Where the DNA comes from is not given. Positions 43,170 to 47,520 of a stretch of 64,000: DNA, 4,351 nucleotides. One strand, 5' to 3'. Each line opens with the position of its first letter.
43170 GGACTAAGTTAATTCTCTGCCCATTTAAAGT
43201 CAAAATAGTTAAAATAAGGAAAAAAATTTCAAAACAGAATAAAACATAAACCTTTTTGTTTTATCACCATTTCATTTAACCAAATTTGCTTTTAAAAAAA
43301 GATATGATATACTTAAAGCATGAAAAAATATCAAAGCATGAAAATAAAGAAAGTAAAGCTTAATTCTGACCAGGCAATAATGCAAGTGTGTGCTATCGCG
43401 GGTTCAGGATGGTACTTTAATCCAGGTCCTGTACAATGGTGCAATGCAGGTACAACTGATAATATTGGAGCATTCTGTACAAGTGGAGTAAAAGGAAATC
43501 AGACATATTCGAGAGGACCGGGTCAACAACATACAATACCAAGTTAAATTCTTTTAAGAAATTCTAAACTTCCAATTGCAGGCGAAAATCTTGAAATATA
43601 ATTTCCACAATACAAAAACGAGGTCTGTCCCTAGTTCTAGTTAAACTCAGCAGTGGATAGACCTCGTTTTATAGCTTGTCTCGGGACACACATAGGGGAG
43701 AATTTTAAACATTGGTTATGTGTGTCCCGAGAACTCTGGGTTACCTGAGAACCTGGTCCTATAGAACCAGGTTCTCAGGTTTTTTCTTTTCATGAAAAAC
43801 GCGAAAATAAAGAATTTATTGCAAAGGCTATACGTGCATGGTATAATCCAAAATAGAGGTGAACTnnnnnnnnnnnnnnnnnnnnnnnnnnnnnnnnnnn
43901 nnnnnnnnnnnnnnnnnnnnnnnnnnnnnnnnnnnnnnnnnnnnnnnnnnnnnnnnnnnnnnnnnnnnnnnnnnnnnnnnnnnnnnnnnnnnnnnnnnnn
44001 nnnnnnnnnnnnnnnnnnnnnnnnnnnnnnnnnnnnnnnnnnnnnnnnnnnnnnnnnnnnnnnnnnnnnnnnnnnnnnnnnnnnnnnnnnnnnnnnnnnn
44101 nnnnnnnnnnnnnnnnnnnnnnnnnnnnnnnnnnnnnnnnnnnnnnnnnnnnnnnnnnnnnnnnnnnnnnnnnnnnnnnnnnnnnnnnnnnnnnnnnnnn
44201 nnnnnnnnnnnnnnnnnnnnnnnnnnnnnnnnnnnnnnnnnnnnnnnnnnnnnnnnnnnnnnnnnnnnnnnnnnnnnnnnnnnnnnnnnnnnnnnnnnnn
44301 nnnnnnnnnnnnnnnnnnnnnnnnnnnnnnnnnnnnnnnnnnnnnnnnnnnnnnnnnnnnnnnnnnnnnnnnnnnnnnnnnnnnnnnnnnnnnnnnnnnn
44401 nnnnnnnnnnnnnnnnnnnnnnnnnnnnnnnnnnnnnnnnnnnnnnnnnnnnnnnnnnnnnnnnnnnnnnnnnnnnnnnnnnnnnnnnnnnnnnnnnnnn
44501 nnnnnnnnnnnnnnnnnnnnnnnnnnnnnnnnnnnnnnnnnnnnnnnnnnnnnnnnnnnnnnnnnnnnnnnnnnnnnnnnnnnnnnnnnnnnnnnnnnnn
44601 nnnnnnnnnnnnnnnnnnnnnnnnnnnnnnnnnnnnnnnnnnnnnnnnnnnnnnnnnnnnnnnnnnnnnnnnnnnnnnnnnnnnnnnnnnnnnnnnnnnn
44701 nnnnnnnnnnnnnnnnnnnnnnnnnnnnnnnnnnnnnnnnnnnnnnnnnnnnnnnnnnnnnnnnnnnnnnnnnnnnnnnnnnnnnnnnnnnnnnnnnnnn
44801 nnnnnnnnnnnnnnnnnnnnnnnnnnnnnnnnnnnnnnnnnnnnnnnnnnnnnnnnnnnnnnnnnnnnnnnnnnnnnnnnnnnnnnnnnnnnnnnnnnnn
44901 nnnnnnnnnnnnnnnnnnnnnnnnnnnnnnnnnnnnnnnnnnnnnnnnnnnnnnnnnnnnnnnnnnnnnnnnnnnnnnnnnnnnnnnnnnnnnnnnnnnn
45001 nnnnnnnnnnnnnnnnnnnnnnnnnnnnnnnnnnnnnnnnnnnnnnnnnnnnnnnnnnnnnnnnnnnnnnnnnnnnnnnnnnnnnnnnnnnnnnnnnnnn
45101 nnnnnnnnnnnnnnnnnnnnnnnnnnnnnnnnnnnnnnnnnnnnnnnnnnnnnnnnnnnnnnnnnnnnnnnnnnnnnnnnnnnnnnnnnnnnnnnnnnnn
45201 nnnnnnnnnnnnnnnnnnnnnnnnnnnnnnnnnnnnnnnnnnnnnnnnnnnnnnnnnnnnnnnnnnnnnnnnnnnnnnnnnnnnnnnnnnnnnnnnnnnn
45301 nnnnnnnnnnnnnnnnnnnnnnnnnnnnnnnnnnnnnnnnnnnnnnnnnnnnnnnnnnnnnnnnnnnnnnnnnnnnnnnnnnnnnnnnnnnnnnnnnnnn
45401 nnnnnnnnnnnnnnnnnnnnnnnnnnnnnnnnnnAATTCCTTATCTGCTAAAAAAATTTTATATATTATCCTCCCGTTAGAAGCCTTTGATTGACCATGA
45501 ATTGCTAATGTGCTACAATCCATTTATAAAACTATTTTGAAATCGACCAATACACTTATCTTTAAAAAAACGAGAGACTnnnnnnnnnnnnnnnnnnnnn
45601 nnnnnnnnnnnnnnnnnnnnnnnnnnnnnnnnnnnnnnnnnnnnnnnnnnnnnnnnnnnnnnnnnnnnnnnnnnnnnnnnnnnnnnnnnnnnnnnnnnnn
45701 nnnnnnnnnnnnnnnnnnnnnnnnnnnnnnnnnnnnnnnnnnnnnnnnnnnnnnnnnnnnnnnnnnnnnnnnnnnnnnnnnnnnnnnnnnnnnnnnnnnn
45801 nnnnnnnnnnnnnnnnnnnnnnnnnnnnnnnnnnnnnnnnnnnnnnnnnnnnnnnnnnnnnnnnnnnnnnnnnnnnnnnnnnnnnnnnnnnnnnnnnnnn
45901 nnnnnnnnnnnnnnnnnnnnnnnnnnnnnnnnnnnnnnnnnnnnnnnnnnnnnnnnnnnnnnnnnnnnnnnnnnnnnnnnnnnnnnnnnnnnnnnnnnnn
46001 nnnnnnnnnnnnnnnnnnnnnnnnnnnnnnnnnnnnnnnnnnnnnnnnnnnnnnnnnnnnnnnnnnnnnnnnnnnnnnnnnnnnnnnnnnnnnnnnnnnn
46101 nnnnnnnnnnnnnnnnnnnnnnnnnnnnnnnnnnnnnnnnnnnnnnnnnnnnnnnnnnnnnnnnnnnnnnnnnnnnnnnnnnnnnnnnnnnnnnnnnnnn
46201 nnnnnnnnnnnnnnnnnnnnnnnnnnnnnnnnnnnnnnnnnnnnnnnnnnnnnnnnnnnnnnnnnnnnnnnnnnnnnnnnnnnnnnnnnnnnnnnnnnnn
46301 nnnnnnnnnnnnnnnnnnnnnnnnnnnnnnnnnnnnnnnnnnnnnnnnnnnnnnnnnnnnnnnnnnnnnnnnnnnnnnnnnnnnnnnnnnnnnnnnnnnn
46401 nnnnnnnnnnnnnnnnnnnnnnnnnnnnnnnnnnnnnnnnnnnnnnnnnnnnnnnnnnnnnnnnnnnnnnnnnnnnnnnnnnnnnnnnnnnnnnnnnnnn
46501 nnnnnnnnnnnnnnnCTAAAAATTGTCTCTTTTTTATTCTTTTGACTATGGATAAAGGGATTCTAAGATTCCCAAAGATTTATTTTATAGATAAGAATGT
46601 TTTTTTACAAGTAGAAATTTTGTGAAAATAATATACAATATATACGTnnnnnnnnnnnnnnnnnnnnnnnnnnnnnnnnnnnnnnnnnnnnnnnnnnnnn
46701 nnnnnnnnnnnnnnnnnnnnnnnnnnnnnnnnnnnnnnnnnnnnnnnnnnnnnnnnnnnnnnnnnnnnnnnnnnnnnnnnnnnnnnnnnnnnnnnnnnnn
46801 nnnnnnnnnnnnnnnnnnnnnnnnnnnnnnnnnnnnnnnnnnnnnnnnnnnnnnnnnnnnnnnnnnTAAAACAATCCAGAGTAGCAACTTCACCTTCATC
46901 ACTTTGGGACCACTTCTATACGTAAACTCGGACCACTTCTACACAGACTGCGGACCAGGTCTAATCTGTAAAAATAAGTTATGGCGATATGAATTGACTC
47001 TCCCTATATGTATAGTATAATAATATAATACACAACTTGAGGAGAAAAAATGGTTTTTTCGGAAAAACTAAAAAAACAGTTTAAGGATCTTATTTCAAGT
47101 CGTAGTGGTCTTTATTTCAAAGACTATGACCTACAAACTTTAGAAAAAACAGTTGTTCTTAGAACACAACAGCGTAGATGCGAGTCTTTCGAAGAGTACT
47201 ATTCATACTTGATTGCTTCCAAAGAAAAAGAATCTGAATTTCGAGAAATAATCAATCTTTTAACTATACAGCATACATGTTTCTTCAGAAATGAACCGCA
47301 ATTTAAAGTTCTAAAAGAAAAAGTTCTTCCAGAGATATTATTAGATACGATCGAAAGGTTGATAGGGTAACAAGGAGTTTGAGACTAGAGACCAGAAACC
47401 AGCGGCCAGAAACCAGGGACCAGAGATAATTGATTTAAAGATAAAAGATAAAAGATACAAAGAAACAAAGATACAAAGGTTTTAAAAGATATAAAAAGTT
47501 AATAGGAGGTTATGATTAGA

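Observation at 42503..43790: Duplicated ~180-nt three-hairpin element flanking the P5/P6 peptide genes, with an RNA-type compensatory G-U change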

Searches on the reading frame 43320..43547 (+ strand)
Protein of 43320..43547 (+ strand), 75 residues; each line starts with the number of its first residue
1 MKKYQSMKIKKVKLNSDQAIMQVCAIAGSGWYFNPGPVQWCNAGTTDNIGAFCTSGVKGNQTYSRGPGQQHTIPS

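Call 17: search_protein_families(library=ncbifam, proteins=[window:43320-43547:+], max_evalue=0.01)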
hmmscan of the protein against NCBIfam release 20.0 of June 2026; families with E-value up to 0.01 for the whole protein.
window:43320-43547:+ (75 aa): 0 families

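Call 45: search_protein_families(library=pfam, proteins=[window:43320-43547:+], max_evalue=0.01)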
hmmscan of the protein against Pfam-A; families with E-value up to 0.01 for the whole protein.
window:43320-43547:+ (75 aa): 0 families

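Call 46: list_cluster_members(proteins=[P0001, P0122, window:43320-43547:+, window:42859-43065:+, window:45580-46515:+])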
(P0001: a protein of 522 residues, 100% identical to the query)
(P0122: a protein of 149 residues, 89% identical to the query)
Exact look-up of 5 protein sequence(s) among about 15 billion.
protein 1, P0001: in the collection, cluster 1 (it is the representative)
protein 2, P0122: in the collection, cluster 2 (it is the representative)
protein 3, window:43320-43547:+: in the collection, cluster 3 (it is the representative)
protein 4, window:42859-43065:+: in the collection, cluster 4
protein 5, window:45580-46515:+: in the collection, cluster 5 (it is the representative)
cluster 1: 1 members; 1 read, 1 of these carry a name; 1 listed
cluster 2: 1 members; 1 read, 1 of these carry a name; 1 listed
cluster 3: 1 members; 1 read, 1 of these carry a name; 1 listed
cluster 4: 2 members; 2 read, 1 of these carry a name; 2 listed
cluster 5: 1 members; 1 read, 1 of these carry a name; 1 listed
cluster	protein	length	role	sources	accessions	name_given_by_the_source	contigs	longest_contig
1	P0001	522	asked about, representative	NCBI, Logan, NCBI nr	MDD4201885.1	MAG: radical SAM protein [Candidatus Omnitrophica bacterium] | radical SAM protein [Candidatus Omnitrophota bacterium]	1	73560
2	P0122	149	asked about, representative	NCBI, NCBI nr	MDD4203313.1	MAG: HEPN domain-containing protein [Candidatus Omnitrophica bacterium] | HEPN domain-containing protein [Candidatus Omnitrophota bacterium]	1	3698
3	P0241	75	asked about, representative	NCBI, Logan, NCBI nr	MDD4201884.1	MAG: hypothetical protein PHQ52_00265 [Candidatus Omnitrophica bacterium] | hypothetical protein [Candidatus Omnitrophota bacterium]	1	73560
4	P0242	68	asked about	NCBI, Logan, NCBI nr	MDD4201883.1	MAG: hypothetical protein PHQ52_00260 [Candidatus Omnitrophica bacterium] | hypothetical protein [Candidatus Omnitrophota bacterium]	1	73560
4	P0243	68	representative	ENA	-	-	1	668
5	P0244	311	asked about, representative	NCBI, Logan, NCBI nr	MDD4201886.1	MAG: hypothetical protein PHQ52_00275 [Candidatus Omnitrophica bacterium] | hypothetical protein [Candidatus Omnitrophota bacterium]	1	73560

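Call 50: find_homologous_proteins(query=window:43320-43547:+, max_evalue=0.001)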
Query window:43320-43547:+ (75 aa): 1 proteins with E <= 0.001 among 1 candidates.
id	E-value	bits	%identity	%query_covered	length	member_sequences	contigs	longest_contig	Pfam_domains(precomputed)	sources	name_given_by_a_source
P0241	4.8e-46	171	100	100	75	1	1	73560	-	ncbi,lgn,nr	ncbi:MAG: hypothetical protein PHQ52_00265 [Candidatus Omnitrophica bacterium]|nr:hypothetical prote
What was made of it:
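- Tried and rejected: P6 has no homolog other than itself in the word-indexed search (call 50).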

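Call 75: find_encoding_contigs(protein=window:43320-43547:+, flank=5000, max_places=4)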
Protein window:43320-43547:+ (75 aa): 1 contig read that carries it; 1 place shown.
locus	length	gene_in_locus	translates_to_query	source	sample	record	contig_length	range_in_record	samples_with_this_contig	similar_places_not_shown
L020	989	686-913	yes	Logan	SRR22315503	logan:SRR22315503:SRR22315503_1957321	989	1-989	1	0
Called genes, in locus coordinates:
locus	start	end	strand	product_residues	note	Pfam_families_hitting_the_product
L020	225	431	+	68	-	-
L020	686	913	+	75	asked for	-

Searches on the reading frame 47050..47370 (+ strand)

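Call 45: search_protein_families(library=pfam, proteins=[window:47050-47370:+], max_evalue=0.01)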
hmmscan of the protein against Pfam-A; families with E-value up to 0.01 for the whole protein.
window:47050-47370:+ (106 aa): 2 families
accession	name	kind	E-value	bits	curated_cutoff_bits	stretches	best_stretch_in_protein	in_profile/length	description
PF03705.20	CheR_N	-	2e-06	27.8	27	1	10-56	5-51/53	CheR methyltransferase, all-alpha domain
PF01739.24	CheR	-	0.0066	16.3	27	0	75-96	2-23/195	CheR methyltransferase, SAM binding domain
